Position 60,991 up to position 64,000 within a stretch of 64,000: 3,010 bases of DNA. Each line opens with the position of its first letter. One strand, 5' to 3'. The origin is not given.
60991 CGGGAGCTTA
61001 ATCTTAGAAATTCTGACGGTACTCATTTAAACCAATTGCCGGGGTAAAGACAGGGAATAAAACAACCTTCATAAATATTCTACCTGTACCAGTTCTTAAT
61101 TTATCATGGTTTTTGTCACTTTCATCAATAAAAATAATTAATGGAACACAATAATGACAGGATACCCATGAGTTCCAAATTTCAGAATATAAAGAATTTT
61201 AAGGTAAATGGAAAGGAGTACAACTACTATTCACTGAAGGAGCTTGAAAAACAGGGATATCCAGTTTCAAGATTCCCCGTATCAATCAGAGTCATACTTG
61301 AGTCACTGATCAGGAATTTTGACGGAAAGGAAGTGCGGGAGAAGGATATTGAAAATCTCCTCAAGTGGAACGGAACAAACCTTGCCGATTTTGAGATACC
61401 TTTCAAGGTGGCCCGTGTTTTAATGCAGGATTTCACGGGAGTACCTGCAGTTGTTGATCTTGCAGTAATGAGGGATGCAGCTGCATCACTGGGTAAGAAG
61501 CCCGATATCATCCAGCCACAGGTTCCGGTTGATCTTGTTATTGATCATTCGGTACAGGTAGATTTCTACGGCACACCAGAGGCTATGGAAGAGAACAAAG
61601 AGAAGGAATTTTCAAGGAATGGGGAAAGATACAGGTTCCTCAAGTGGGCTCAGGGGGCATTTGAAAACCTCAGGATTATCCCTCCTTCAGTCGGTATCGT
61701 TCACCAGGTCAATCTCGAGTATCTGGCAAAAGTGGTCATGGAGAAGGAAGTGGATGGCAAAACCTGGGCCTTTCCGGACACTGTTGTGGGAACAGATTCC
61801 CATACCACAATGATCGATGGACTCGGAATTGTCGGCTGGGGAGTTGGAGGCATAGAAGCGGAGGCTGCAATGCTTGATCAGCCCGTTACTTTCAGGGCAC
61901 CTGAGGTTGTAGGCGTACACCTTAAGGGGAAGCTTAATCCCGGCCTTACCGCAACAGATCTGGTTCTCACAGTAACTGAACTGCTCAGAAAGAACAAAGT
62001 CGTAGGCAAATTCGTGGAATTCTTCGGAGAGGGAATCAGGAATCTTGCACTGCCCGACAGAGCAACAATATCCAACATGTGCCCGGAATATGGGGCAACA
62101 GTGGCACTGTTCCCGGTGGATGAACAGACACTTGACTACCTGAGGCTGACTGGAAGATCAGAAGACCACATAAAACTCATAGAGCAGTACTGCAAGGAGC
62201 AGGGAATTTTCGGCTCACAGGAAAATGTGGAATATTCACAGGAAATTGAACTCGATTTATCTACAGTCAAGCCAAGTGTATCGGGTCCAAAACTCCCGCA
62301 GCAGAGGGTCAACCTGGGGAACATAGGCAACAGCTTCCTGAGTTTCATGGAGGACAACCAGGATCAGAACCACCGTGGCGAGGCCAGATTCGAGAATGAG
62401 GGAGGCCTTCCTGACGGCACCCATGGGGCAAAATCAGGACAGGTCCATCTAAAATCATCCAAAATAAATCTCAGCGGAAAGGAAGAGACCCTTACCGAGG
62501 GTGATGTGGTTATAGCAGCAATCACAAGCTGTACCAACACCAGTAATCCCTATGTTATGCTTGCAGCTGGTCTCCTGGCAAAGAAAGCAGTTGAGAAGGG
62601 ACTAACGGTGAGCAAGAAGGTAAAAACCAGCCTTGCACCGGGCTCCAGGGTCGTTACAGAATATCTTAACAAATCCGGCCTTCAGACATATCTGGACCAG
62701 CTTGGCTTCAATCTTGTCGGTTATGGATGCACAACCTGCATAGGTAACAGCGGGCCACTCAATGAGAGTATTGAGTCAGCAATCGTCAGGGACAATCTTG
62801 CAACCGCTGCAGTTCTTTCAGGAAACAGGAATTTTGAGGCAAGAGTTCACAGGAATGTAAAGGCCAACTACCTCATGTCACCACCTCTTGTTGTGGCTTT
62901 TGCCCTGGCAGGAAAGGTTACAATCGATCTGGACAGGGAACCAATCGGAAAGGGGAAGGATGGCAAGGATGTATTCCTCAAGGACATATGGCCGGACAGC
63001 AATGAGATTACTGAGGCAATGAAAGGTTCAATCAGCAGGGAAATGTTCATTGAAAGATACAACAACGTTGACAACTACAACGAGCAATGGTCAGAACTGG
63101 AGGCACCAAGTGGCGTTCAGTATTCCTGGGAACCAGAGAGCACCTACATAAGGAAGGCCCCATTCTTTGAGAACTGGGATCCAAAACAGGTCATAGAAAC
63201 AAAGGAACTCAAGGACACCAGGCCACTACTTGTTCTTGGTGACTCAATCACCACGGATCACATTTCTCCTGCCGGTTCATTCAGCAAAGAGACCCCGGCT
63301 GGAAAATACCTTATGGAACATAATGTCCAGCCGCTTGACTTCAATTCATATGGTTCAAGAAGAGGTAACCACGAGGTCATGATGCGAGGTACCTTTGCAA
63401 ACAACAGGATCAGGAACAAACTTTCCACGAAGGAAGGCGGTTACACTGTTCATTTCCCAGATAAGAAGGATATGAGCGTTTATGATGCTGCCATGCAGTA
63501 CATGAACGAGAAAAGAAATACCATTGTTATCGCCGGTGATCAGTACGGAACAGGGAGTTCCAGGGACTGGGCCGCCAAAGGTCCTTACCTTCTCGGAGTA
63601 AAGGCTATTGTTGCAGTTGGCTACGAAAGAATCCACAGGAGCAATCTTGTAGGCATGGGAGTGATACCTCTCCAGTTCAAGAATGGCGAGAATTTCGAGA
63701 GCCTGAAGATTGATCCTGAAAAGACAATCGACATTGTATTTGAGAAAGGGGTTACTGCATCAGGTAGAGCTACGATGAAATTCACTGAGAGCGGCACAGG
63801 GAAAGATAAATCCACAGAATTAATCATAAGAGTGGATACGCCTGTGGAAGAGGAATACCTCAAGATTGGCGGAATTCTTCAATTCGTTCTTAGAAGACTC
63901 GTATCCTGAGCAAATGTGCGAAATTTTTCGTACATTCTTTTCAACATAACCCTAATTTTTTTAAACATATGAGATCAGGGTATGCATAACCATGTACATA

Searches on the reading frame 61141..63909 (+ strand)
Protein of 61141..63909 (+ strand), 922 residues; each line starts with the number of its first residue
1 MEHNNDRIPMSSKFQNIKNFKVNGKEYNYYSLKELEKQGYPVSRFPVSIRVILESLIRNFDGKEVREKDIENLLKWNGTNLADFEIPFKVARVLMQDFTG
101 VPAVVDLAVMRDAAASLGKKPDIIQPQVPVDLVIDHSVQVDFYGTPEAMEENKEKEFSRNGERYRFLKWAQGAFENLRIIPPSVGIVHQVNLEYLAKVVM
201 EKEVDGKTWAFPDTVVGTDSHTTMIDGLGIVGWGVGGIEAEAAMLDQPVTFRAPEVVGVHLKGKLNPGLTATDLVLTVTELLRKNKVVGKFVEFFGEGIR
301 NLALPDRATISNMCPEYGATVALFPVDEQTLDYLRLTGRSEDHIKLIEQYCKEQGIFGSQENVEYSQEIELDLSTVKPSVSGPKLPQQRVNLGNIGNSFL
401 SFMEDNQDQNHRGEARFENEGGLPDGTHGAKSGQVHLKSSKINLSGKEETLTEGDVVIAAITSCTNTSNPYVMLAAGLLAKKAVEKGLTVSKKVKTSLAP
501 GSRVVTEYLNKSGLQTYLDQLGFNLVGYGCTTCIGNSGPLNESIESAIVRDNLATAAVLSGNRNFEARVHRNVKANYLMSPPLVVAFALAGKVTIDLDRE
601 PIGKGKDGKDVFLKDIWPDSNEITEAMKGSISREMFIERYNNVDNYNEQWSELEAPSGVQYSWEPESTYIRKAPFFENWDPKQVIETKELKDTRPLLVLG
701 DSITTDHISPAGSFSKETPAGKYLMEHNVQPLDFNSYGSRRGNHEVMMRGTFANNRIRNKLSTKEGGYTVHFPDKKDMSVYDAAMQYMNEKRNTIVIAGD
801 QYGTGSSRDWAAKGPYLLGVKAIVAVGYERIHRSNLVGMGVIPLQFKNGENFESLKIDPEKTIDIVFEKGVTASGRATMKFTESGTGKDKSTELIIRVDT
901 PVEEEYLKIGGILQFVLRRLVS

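Call 8: search_protein_families(library=pfam, proteins=[window:61141-63909:+], max_evalue=0.001)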
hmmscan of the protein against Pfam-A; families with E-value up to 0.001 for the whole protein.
window:61141-63909:+ (922 aa): 2 families
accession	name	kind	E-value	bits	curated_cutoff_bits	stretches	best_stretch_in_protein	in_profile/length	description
PF00330.25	Aconitase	-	7.4e-163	543.2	28.7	1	85-591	15-463/463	Aconitase family (aconitate hydratase)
PF00694.25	Aconitase_C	-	3.4e-38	131.4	22.8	1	722-848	3-130/131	Aconitase C-terminal domain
